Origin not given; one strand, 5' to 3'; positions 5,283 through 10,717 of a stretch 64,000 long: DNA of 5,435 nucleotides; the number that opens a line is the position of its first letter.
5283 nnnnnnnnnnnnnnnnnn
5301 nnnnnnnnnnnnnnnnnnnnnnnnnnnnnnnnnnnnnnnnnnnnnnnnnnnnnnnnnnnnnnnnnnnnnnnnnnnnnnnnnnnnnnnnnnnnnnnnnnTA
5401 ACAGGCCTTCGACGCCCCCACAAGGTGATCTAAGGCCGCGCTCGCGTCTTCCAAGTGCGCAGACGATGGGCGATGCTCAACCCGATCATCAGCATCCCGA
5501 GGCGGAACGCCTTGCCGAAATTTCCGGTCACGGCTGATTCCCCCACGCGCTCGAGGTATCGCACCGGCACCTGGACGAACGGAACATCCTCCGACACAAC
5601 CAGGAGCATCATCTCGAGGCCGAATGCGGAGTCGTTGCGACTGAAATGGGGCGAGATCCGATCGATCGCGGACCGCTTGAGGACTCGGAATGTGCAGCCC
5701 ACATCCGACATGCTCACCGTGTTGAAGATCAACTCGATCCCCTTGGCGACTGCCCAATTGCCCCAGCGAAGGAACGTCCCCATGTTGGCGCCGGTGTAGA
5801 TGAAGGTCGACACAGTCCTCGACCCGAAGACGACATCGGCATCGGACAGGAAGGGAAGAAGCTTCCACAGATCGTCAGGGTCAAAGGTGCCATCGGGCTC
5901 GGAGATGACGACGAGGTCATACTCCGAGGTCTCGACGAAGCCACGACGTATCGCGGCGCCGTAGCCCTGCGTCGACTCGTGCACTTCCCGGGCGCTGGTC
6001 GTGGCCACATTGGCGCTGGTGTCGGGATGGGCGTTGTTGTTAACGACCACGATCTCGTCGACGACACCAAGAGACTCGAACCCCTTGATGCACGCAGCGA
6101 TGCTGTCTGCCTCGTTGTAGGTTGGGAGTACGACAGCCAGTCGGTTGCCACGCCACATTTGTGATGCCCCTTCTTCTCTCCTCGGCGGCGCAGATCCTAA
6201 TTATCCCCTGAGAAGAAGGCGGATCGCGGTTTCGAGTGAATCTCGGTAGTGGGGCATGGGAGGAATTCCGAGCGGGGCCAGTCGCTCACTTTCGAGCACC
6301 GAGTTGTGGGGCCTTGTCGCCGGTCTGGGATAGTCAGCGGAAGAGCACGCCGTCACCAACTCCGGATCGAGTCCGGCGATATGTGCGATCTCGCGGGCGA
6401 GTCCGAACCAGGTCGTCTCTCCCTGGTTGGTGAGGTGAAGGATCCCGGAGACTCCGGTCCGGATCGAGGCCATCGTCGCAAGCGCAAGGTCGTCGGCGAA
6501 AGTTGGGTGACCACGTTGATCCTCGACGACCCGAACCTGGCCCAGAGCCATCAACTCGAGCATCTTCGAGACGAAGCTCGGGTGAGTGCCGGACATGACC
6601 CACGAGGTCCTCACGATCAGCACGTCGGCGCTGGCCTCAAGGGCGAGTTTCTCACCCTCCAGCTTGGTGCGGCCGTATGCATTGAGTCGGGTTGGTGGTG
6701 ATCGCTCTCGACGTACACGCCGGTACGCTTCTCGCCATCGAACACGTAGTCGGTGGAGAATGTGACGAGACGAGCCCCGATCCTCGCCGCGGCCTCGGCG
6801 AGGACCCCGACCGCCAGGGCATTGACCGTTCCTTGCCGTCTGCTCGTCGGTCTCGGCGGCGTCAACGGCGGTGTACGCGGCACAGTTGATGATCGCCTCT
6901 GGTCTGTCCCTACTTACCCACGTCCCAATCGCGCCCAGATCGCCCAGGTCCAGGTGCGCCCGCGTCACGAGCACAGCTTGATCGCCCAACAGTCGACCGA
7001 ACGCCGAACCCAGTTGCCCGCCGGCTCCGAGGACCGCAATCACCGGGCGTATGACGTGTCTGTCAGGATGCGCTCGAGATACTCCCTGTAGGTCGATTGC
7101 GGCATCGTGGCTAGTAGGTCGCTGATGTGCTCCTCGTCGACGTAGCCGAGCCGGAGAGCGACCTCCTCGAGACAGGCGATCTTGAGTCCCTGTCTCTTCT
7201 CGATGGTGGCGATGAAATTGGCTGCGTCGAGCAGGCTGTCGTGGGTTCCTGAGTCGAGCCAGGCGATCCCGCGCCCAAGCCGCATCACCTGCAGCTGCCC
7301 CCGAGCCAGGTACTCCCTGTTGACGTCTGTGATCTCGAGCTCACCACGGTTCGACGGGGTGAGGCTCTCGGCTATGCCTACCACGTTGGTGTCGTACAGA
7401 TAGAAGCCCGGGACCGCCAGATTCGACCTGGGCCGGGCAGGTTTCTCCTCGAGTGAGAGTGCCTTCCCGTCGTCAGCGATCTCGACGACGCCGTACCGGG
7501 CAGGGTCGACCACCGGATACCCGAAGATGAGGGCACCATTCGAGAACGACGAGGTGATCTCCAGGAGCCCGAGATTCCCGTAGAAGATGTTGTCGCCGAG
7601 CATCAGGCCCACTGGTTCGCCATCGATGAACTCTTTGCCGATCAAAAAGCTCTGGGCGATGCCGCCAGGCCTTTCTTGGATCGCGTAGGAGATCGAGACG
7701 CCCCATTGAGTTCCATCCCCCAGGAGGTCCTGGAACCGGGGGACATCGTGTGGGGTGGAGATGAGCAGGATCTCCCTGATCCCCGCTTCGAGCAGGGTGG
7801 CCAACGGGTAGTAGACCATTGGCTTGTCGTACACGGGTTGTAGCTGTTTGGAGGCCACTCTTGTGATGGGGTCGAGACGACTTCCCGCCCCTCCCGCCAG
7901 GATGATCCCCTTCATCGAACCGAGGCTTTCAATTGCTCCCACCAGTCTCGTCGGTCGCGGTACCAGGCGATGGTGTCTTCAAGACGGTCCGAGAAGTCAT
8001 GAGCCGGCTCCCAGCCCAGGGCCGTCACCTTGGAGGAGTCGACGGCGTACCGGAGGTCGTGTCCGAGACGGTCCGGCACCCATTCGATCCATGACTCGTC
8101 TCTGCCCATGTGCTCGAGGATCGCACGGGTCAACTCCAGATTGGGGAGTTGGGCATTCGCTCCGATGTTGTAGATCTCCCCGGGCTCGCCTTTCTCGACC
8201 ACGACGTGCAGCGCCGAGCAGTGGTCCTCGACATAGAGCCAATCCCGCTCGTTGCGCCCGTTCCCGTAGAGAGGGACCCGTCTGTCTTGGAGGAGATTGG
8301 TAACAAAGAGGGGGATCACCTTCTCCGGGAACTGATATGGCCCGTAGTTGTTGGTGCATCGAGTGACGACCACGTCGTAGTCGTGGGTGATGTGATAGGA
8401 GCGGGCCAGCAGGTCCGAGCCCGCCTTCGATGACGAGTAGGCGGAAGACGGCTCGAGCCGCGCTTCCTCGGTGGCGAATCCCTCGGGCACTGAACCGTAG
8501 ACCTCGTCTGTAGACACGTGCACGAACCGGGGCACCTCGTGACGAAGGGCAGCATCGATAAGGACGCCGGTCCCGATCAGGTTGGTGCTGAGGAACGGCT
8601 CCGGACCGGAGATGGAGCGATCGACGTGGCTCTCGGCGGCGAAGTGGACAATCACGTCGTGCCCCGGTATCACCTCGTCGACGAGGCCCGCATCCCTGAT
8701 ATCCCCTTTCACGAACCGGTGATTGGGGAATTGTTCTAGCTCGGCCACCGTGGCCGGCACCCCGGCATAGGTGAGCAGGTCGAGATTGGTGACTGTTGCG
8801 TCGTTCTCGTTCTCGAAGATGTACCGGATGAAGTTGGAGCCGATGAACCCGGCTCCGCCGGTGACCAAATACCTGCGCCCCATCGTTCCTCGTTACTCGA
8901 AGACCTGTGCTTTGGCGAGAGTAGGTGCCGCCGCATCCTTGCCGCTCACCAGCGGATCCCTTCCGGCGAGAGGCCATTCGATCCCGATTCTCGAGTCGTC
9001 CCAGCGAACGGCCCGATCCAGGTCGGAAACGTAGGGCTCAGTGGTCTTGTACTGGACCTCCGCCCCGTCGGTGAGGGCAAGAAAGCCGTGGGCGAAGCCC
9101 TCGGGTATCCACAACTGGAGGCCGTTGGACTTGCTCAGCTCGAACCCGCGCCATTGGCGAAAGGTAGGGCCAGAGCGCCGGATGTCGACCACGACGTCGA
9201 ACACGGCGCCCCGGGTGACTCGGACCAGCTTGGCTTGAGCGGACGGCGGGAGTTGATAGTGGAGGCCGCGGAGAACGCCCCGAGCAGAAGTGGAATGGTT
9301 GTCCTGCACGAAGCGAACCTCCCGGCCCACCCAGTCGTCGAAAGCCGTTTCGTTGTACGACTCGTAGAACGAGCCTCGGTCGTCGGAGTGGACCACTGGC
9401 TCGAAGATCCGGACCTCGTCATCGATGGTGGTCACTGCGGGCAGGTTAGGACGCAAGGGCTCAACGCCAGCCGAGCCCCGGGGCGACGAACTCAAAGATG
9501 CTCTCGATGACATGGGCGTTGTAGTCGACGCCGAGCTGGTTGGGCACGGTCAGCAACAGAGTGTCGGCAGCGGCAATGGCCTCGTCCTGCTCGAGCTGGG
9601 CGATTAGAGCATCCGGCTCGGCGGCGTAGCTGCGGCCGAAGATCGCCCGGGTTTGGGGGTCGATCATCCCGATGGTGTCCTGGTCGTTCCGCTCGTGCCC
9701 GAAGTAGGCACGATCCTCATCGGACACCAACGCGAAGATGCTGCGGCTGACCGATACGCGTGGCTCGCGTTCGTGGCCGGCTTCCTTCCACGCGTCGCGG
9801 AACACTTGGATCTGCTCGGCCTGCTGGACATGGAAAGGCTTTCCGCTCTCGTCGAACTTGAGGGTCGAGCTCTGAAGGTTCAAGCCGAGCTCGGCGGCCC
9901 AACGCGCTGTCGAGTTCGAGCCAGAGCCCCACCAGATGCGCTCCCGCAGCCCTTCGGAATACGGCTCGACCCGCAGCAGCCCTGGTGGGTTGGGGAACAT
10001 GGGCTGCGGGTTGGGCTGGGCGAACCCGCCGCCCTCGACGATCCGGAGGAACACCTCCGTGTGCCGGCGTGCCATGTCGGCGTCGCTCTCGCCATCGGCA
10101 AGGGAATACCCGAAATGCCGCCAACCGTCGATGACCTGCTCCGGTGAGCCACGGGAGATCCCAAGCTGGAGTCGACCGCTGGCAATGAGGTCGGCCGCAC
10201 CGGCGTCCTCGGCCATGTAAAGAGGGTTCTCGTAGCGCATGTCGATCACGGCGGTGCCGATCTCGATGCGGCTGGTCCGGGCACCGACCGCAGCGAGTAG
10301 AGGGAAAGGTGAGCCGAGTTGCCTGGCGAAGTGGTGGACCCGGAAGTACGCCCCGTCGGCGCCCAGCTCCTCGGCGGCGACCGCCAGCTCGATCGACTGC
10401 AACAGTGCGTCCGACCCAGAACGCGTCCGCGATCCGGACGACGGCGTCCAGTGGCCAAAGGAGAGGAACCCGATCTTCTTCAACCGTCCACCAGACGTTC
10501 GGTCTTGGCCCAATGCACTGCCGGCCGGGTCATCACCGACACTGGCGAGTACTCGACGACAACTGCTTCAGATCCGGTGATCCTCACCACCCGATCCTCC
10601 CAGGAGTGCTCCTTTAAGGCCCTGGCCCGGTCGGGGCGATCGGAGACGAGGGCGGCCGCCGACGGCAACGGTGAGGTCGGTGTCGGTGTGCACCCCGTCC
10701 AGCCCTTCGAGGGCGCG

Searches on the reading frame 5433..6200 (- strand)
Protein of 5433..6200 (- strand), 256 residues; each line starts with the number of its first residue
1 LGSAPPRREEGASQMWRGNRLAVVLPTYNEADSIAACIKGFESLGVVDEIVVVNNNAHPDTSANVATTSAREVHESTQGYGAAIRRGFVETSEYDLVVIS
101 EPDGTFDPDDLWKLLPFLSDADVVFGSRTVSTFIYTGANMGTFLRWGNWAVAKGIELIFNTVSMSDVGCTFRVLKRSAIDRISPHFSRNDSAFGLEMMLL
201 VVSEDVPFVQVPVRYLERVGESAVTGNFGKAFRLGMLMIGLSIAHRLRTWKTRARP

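Call 53: search_protein_families(library=pfam, max_evalue=0.00001, proteins=[window:5433-6200:-])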
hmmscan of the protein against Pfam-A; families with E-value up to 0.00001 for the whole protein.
window:5433-6200:- (256 aa): 1 family
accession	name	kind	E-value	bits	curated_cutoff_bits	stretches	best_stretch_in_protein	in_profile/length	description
PF00535.33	Glycos_transf_2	-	1.3e-12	48.4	23.3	1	23-181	2-166/168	Glycosyl transferase family 2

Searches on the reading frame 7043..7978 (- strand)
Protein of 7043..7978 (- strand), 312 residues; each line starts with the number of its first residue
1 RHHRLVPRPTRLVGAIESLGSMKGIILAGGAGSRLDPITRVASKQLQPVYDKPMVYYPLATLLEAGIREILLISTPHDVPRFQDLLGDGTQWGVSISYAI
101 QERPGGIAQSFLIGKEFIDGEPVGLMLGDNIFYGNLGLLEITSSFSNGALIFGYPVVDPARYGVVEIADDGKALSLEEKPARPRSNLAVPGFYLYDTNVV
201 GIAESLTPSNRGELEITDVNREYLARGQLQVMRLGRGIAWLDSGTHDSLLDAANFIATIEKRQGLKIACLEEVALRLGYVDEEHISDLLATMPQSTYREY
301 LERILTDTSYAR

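Call 53: search_protein_families(library=pfam, max_evalue=0.00001, proteins=[window:7043-7978:-])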
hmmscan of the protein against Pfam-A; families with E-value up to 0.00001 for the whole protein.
window:7043-7978:- (312 aa): 2 families
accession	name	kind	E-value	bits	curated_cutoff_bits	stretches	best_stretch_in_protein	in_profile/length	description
PF00483.29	NTP_transferase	-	1.8e-61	208.2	21.2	1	23-257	1-243/245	Nucleotidyl transferase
PF12804.13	NTP_transf_3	-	4.8e-08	33.8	27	1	24-132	1-98/160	MobA-like NTP transferase domain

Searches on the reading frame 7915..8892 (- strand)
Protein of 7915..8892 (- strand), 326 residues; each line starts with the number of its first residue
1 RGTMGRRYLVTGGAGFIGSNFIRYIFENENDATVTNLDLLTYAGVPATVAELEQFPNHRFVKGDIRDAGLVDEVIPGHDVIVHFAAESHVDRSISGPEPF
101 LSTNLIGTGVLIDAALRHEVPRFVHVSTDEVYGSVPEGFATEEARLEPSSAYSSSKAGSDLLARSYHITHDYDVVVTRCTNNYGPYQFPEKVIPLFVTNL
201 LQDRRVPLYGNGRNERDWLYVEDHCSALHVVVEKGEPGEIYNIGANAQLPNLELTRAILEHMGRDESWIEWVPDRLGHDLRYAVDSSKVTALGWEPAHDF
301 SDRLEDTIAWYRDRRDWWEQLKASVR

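Call 53: search_protein_families(library=pfam, max_evalue=0.00001, proteins=[window:7915-8892:-])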
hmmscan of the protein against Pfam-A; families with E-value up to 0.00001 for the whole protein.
window:7915-8892:- (326 aa): 7 families
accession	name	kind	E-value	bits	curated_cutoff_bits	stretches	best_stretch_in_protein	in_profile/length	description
PF16363.11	GDP_Man_Dehyd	-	6.5e-68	230.1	27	1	9-306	1-331/332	GDP-mannose 4,6 dehydratase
PF01370.27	Epimerase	-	1.8e-60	204.8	20.9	1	9-244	2-240/240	NAD dependent epimerase/dehydratase family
PF01073.25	3Beta_HSD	-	2.2e-21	76.6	22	1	9-230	1-226/280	3-beta hydroxysteroid dehydrogenase/isomerase family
PF02719.21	Polysacc_synt_2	-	1.6e-16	60.8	20.2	1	9-264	2-249/293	Polysaccharide biosynthesis protein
PF04321.23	RmlD_sub_bind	-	4.1e-12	46.2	27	1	7-166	2-139/287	RmlD substrate binding domain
PF13460.12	NAD_binding_10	-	9.4e-09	35.8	27.2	1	12-160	1-129/184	NAD(P)H-binding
PF07993.18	NAD_binding_4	-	2.5e-08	33.9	20.1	1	10-180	1-205/258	Male sterility protein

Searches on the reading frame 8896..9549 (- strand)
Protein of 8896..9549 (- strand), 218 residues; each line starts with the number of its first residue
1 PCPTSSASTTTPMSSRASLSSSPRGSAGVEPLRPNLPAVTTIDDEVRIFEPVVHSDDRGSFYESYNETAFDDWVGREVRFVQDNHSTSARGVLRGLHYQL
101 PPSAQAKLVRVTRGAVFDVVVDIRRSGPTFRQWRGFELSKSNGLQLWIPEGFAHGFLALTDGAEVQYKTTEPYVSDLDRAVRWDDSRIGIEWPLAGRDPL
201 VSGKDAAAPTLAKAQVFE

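Call 53: search_protein_families(library=pfam, max_evalue=0.00001, proteins=[window:8896-9549:-])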
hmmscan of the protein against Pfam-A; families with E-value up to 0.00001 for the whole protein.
window:8896-9549:- (218 aa): 1 family
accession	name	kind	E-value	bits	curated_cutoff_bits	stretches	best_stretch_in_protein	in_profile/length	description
PF00908.23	dTDP_sugar_isom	-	2.1e-65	220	27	1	45-212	6-167/168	dTDP-4-dehydrorhamnose 3,5-epimerase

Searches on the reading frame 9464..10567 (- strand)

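Call 53: search_protein_families(library=pfam, max_evalue=0.00001, proteins=[window:9464-10567:-])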
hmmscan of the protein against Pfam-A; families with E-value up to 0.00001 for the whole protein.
window:9464-10567:- (368 aa): 1 family
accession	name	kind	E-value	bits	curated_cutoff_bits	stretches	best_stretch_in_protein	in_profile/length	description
PF00296.26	Bac_luciferase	-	2.5e-26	93.2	27.9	1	37-285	3-234/314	Luciferase-like monooxygenase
